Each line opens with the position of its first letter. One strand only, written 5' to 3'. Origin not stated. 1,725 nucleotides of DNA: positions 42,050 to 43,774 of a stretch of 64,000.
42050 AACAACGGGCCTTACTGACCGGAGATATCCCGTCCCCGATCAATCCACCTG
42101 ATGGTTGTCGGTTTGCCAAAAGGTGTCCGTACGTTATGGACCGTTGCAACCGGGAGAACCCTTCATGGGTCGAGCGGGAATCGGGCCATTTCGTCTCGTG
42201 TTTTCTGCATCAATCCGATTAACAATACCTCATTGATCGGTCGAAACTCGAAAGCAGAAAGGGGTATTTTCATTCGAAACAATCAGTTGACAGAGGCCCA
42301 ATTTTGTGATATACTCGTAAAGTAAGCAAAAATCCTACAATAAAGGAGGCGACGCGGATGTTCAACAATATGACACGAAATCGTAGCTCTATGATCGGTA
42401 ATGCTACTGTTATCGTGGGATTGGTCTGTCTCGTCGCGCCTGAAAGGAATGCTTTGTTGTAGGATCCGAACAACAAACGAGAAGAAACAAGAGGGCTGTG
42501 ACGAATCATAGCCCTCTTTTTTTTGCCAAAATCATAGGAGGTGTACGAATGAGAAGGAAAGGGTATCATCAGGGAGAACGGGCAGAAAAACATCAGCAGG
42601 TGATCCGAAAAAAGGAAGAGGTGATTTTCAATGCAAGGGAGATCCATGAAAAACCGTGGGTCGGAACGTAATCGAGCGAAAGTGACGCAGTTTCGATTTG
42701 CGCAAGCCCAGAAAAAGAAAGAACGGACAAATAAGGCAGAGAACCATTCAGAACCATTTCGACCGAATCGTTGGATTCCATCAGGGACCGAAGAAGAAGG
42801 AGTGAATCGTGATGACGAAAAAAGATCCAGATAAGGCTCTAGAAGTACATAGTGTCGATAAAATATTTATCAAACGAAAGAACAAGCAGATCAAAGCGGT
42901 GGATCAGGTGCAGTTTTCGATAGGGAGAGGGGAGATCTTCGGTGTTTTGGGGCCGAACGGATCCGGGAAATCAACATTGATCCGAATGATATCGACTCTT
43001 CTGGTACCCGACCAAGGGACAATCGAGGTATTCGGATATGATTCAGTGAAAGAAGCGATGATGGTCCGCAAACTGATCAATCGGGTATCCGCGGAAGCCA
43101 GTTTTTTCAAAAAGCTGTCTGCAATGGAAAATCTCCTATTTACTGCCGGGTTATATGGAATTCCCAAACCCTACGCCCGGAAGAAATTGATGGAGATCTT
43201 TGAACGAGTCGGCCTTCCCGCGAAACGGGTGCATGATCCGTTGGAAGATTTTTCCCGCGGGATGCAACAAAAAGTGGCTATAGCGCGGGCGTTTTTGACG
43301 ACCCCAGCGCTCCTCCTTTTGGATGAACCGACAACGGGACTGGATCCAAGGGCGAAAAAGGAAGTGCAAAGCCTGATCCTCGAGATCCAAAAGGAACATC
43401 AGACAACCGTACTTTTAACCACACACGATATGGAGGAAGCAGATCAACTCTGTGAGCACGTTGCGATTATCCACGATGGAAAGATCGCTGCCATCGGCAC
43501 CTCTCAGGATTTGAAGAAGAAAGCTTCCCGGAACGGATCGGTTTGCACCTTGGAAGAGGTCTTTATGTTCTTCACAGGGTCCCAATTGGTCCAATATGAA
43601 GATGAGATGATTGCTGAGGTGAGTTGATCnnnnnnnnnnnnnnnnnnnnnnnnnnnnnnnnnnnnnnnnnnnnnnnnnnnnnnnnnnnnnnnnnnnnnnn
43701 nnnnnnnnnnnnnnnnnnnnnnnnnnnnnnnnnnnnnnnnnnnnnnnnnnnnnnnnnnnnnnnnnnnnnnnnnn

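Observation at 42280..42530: Stand-alone expression cassette for a 34-aa hydrophobic peptide (consensus promoter, strong SD, terminator)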

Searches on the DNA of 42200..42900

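Call 5: search_rna_families(source=window, start=42200, end=42900, threshold=evalue, max_evalue=10, show_alignments=5)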
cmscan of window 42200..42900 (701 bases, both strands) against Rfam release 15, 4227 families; matches with E-value up to 10: 4.
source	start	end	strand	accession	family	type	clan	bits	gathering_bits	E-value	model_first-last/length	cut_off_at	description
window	42469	42524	+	RF02551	DapZ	Cis-reg;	-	15.9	56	5.5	1-78/78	no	ABC transporter regulator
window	42751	42801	+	RF03024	Rothia-sucC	Cis-reg;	-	14.4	64.5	6.7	1-59/59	no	Rothia-sucC RNA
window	42811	42900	+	RF02504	Atu_L1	Gene; sRNA;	-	11.3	60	6.1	1-105/174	3'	Rhizobiales sRNA Atu_L1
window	42492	42523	-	RF02050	STnc470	Gene; sRNA;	-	9.7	80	7.1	105-141/226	no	Salmonella enterica sRNA STnc470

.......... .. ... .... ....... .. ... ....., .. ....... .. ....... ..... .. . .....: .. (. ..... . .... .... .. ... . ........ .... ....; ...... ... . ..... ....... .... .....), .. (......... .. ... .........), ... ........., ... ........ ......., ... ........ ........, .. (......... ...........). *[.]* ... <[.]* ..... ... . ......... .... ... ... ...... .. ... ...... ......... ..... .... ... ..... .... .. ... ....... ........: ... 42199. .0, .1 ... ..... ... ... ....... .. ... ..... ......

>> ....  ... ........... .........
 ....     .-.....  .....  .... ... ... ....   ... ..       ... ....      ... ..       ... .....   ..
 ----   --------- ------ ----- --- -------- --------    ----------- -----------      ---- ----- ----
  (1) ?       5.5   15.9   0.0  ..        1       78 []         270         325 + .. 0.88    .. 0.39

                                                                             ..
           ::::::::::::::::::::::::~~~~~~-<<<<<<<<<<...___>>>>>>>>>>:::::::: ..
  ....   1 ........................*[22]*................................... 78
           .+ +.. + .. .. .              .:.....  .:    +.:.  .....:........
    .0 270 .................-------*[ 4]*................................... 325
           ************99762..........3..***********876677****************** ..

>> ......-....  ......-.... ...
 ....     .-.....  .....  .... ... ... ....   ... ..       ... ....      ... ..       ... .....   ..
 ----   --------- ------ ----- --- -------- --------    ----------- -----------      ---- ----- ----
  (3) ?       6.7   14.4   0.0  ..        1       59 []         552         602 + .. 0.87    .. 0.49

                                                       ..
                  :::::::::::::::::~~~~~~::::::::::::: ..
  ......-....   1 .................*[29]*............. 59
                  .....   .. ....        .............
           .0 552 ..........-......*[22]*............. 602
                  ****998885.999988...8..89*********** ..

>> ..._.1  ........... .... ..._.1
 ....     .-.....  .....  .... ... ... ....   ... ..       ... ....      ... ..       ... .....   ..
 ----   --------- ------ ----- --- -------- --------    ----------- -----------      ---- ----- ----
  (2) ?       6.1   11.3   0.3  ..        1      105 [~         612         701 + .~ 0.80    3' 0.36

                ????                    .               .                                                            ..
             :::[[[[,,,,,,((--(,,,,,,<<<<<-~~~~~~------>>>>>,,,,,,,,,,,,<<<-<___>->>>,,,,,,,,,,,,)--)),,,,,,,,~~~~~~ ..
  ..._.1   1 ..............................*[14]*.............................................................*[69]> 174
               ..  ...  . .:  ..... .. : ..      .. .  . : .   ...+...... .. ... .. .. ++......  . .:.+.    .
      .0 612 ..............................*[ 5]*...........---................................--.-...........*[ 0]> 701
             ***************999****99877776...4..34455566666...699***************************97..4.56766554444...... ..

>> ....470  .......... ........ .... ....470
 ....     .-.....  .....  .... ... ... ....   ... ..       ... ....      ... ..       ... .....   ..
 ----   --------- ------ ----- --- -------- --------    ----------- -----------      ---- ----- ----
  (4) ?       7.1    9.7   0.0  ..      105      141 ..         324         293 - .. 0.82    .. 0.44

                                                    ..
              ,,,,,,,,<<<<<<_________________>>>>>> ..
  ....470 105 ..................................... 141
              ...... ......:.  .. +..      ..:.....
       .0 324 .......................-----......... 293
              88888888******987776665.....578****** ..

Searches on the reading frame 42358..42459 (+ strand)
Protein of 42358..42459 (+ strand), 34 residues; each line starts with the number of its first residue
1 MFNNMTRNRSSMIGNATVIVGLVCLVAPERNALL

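Call 10: search_protein_families(library=pfam, proteins=[window:42358-42459:+], max_evalue=0.01)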
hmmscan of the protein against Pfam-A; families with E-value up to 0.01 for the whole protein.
window:42358-42459:+ (34 aa): 0 families

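Call 11: search_protein_families(library=ncbifam, proteins=[window:42358-42459:+], max_evalue=0.01)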
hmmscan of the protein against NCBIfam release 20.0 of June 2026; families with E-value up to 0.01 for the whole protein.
window:42358-42459:+ (34 aa): 0 families

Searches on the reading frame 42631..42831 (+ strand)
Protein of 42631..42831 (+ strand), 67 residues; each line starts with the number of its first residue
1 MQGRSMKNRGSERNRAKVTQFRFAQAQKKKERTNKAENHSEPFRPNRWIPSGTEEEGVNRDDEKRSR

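Call 10: search_protein_families(library=pfam, proteins=[window:42631-42831:+], max_evalue=0.01)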
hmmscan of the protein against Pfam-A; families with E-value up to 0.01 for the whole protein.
window:42631-42831:+ (67 aa): 0 families

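Call 11: search_protein_families(library=ncbifam, proteins=[window:42631-42831:+], max_evalue=0.01)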
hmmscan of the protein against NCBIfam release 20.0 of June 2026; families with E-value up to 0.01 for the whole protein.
window:42631-42831:+ (67 aa): 0 families

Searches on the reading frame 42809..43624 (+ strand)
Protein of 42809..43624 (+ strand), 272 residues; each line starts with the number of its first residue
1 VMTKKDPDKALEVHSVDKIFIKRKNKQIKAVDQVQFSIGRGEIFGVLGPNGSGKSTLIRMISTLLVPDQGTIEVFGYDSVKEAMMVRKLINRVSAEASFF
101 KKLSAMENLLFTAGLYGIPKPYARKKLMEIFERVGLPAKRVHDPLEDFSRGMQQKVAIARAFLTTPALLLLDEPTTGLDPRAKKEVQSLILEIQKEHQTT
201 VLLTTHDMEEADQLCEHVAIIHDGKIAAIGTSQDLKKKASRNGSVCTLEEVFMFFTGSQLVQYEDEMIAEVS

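Call 10: search_protein_families(library=pfam, proteins=[window:42809-43624:+], max_evalue=0.01)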
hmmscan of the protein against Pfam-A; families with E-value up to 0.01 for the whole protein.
window:42809-43624:+ (272 aa): 12 families
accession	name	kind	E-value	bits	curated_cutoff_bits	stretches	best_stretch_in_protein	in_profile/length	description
PF00005.33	ABC_tran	-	4.5e-31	108.7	25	1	32-176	2-137/137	ABC transporter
PF13304.12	AAA_21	-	5.6e-17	63.2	27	2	144-209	234-301/304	AAA domain, putative AbiEii toxin, Type IV TA system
PF13555.12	AAA_29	-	1.3e-06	28.4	27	1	32-69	13-50/61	P-loop containing region of AAA domain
PF02463.25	SMC_N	-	5.4e-06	26.4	40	0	43-63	26-46/220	RecF/RecN/SMC N terminal domain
PF13401.12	AAA_22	-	0.00028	21.7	27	1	46-203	10-120/130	AAA domain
PF13175.12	AAA_15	-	0.00047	20.3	32.1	0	46-68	28-50/374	AAA ATPase domain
PF13476.12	AAA_23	-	0.00053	21.1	27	1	34-65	15-43/201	AAA domain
PF07728.20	AAA_5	-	0.0013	19.1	22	0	47-83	5-40/139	AAA domain (dynein-related subfamily)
PF00488.27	MutS_V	-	0.0015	19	30.2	0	46-104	3-59/188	MutS domain V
PF25199.1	nSTAND_NTPase5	-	0.0023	18.2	34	0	39-75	39-74/145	Novel STAND NTPase 5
PF13191.12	AAA_16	-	0.0041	18.1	32.6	1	37-96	20-85/167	AAA ATPase domain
PF00004.35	AAA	-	0.0072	17.2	21.2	0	47-212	4-115/131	ATPase family associated with various cellular activities (AAA)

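Call 11: search_protein_families(library=ncbifam, proteins=[window:42809-43624:+], max_evalue=0.01)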
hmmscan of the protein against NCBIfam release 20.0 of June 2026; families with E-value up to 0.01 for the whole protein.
window:42809-43624:+ (272 aa): 196 families (the best 25 are shown)
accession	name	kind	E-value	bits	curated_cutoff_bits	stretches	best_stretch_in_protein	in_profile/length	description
TIGR01188.1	drrA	subfamily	2.1e-77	260.4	312.45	1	26-242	4-218/302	daunorubicin resistance ABC transporter, ATP-binding protein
TIGR03522.1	GldA_ABC_ATP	equivalog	2.5e-52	178.2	402.6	1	12-240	4-224/301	gliding motility-associated ABC transporter ATP-binding subunit GldA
NF033858.1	ABC2_perm_RbbA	equivalog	3.2e-50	170.9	1050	1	22-255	273-500/909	ribosome-associated ATPase/putative transporter RbbA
TIGR03864.1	PQQ_ABC_ATP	hypoth_equivalog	9.3e-48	162.7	302.25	1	11-240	2-224/236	ABC transporter, ATP-binding subunit, PQQ-dependent alcohol dehydrogenase system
TIGR04521.1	ECF_ATPase_2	equivalog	1.7e-46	158.6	330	1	12-239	2-236/279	energy-coupling factor transporter ATPase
TIGR01186.1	proV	subfamily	7.8e-43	147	326.6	1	28-239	6-221/363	betaine/proline/choline family ABC transporter ATP-binding protein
NF040933.2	ABC_arch_GlcV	equivalog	1.2e-42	146.1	450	1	11-238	3-232/357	glucose ABC transporter ATP-binding protein GlcV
NF010059.0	PRK13536.1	equivalog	3.7e-42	144.3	549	1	8-237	41-263/342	nodulation factor ABC transporter ATP-binding protein NodI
TIGR04520.1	ECF_ATPase_1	equivalog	3.6e-41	141.4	315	1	17-239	4-227/269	energy-coupling factor transporter ATPase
NF010060.0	PRK13537.1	equivalog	6.1e-41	140.3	521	1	10-237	10-235/314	nodulation factor ABC transporter ATP-binding protein NodI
TIGR00968.1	3a0106s01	subfamily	1.3e-40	139.4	342.75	1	21-240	6-223/237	sulfate ABC transporter ATP-binding protein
TIGR03740.1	galliderm_ABC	subfamily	1.4e-39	136.1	309.75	1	21-228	6-204/223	lantibiotic protection ABC transporter ATP-binding subunit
TIGR03265.1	PhnT2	equivalog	1.9e-39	135.9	457.7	1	21-238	10-225/353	putative 2-aminoethylphosphonate ABC transporter ATP-binding protein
TIGR01288.1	nodI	equivalog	4.2e-39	134.4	424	1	29-235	18-222/303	nodulation factor ABC transporter ATP-binding protein NodI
TIGR02314.1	ABC_MetN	equivalog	8.8e-39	133.5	499.7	1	11-235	2-228/343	methionine ABC transporter ATP-binding protein MetN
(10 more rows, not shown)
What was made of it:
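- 42809..43627 (+): ABC transporter ATP-binding protein (regulated gene 1). TIGR01188 drrA subfamily at 260 bits, below the cut-off of 312 (calls 10, 11).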
